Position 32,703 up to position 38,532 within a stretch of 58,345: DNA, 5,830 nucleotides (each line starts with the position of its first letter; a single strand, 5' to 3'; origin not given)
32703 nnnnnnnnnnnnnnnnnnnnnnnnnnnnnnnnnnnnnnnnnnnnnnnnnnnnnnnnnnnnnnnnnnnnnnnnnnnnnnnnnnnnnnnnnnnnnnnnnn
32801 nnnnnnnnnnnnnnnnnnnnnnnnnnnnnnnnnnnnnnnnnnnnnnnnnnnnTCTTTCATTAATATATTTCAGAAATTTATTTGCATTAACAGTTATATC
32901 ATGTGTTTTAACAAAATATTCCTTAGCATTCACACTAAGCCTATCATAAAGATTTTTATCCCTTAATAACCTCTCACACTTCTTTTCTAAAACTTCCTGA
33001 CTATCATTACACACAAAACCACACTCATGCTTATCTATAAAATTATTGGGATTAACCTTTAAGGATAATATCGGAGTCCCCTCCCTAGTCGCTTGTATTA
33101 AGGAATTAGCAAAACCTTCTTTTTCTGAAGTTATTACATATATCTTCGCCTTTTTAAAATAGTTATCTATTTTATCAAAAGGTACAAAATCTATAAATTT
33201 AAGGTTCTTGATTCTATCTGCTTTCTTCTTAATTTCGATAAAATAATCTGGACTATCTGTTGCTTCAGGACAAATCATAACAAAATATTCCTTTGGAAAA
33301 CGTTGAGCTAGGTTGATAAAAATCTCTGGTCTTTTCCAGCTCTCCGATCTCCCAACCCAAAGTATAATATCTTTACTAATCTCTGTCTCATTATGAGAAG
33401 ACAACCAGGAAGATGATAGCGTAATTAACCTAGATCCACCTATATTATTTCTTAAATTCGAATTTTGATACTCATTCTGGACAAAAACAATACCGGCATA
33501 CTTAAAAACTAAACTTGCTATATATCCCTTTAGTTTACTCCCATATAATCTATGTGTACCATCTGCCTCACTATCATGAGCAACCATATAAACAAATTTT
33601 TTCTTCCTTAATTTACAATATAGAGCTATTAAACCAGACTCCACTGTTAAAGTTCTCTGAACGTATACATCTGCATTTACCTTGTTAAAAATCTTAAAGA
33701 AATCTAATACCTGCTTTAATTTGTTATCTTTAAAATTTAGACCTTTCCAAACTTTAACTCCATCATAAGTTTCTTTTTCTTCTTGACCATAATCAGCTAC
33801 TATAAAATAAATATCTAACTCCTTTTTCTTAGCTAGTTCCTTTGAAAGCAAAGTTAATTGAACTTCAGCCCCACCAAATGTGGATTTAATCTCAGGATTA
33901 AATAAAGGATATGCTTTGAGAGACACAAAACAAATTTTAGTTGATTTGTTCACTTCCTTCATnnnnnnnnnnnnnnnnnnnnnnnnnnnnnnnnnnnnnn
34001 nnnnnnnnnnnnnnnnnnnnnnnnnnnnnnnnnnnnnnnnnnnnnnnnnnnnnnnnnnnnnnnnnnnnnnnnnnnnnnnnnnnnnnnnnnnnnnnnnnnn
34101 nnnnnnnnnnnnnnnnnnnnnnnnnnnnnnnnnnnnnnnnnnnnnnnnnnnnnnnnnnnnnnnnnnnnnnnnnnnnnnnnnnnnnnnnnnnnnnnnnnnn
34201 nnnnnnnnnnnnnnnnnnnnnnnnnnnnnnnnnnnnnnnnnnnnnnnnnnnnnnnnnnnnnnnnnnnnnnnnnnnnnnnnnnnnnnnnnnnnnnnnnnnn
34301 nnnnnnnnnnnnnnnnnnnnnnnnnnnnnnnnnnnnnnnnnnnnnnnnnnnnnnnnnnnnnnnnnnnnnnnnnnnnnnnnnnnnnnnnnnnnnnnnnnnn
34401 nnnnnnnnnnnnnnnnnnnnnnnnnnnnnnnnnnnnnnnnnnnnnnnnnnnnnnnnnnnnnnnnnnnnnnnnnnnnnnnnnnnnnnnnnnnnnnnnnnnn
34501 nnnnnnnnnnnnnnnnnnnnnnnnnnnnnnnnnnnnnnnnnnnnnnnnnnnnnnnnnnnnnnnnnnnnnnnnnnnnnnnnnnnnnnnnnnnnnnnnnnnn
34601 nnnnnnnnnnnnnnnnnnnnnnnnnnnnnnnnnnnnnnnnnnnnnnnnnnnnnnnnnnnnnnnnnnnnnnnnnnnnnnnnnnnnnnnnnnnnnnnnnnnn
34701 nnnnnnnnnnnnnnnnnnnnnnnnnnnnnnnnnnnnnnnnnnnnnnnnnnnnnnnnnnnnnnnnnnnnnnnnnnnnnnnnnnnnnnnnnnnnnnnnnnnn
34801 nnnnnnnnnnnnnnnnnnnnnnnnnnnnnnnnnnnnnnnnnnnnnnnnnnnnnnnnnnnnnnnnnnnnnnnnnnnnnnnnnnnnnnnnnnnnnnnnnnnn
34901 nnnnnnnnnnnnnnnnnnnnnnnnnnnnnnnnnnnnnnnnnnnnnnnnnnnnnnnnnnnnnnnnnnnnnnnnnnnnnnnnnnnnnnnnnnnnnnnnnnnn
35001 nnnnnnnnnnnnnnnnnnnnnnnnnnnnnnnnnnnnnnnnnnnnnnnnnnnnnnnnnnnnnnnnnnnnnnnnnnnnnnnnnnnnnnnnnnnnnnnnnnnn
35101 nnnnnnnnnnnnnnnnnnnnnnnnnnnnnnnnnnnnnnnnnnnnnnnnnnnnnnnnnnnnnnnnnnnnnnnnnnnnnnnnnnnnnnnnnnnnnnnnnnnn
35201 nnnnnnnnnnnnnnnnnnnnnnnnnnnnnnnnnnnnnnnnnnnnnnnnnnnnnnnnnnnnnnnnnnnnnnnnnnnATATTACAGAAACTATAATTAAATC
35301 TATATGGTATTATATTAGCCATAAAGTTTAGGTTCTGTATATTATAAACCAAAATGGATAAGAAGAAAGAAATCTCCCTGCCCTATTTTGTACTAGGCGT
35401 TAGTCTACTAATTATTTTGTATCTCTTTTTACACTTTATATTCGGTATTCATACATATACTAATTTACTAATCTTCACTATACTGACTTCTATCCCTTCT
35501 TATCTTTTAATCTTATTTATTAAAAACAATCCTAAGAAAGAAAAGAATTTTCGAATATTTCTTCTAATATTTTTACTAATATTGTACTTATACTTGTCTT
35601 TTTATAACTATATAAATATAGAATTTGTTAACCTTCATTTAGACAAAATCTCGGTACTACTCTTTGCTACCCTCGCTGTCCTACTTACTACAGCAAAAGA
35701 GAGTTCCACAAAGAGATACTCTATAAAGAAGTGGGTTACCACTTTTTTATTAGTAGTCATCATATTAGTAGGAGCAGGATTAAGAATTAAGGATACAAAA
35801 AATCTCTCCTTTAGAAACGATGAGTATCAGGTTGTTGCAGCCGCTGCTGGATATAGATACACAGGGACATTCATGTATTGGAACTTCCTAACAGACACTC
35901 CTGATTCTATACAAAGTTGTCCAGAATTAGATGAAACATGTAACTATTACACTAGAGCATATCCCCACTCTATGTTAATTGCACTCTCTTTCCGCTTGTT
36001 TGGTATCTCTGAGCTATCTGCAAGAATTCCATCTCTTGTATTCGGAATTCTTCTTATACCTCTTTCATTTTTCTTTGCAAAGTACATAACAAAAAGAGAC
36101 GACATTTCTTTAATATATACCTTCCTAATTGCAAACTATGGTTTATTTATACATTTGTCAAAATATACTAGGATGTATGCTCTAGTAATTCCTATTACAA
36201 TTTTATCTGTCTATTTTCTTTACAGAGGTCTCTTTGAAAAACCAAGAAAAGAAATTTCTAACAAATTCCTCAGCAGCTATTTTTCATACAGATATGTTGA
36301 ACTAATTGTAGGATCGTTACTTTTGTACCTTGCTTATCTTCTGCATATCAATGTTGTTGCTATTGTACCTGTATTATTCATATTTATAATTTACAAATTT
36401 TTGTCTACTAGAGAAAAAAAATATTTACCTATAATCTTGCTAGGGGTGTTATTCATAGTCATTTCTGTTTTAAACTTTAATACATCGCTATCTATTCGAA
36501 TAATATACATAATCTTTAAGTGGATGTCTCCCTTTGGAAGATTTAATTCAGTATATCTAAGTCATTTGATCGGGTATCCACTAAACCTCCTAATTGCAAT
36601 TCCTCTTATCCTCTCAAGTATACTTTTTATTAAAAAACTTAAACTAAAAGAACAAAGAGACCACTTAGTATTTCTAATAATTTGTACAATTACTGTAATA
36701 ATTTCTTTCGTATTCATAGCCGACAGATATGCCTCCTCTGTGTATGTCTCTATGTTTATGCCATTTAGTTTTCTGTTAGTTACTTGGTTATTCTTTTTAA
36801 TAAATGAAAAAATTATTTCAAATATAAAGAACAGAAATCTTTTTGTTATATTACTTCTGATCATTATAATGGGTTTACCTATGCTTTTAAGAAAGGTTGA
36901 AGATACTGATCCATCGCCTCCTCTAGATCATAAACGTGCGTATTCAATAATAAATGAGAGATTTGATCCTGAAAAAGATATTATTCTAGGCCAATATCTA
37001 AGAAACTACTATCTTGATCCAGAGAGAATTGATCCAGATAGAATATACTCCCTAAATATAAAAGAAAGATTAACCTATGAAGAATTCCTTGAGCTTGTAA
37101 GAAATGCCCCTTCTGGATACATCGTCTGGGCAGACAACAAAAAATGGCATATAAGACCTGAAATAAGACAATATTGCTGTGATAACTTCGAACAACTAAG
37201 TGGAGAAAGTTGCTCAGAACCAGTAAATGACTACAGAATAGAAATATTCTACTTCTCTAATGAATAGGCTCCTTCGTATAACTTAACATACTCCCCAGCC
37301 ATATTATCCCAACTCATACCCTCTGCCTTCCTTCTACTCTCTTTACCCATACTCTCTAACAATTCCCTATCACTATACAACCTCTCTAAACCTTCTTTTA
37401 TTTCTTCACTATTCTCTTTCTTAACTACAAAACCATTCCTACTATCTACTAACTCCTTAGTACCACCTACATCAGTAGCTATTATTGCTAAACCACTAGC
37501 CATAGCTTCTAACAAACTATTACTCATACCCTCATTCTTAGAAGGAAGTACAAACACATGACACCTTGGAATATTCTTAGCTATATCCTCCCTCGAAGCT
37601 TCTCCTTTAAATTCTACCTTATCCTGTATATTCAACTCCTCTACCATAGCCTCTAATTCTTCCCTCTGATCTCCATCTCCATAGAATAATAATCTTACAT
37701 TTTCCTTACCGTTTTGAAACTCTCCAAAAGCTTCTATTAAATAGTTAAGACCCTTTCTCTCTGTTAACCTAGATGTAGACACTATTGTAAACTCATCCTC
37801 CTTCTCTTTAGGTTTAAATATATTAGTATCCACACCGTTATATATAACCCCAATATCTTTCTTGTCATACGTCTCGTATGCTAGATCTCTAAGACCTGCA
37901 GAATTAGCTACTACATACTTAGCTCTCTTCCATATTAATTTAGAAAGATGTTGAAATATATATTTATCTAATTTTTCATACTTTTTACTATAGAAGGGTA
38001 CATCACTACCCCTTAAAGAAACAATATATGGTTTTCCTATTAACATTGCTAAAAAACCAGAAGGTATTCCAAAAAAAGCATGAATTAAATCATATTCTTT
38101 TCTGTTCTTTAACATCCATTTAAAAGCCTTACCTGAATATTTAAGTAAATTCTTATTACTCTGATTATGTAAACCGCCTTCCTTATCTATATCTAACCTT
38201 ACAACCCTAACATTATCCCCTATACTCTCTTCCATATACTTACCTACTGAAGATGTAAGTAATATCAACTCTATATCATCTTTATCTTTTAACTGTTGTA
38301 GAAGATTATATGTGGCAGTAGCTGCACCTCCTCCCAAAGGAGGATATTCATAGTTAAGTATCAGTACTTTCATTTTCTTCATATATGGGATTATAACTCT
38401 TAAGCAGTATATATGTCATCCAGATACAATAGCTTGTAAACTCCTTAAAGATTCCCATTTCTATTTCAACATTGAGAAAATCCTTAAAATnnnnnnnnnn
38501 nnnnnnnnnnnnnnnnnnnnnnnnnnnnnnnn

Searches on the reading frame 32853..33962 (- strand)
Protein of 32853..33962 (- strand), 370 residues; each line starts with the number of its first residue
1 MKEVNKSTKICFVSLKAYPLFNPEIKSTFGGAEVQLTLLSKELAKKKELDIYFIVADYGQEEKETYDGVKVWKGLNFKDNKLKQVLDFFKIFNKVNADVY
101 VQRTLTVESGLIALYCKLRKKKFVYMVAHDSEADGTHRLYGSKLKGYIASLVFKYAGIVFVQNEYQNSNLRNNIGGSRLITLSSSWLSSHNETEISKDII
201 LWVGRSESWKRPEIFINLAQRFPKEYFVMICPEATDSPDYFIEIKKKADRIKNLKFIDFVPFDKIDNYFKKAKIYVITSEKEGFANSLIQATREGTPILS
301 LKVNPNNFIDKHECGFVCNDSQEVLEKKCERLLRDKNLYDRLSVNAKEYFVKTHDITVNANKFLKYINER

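Call 79: search_protein_families(library=pfam, proteins=[window:32853-33962:-], max_evalue=0.00001)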
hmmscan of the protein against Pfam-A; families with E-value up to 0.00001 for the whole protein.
window:32853-33962:- (370 aa): 2 families
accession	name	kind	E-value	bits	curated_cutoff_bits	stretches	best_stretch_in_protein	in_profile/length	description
PF00534.26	Glycos_transf_1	-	2.2e-18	66.8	26.4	1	196-348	14-171/172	Glycosyl transferases group 1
PF13692.12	Glyco_trans_1_4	-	1.7e-12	48.2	27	1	198-335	2-142/142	Glycosyl transferases group 1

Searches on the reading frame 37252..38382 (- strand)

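Call 80: search_protein_families(library=pfam, proteins=[window:37252-38382:-], max_evalue=0.00001)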
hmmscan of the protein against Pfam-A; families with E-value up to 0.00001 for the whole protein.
window:37252-38382:- (377 aa): 6 families
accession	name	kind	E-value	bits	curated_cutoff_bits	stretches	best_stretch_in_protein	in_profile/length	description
PF00534.26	Glycos_transf_1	-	2.6e-42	144.7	26.4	1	186-351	4-171/172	Glycosyl transferases group 1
PF13692.12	Glyco_trans_1_4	-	7.3e-35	120.7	27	1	198-338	2-142/142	Glycosyl transferases group 1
PF13439.12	Glyco_transf_4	-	2.5e-16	60.6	28.5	1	18-187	2-169/170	Glycosyltransferase Family 4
PF13579.12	Glyco_trans_4_4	-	1.9e-09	38.5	29.7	1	18-183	1-158/158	Glycosyl transferase 4-like domain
PF20706.3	GT4-conflict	-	2.2e-07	30.6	26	1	177-321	174-335/385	Family 4 Glycosyltransferase in conflict systems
PF13477.12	Glyco_trans_4_2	-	2.6e-06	28.1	23.4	1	24-160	13-138/139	Glycosyl transferase 4-like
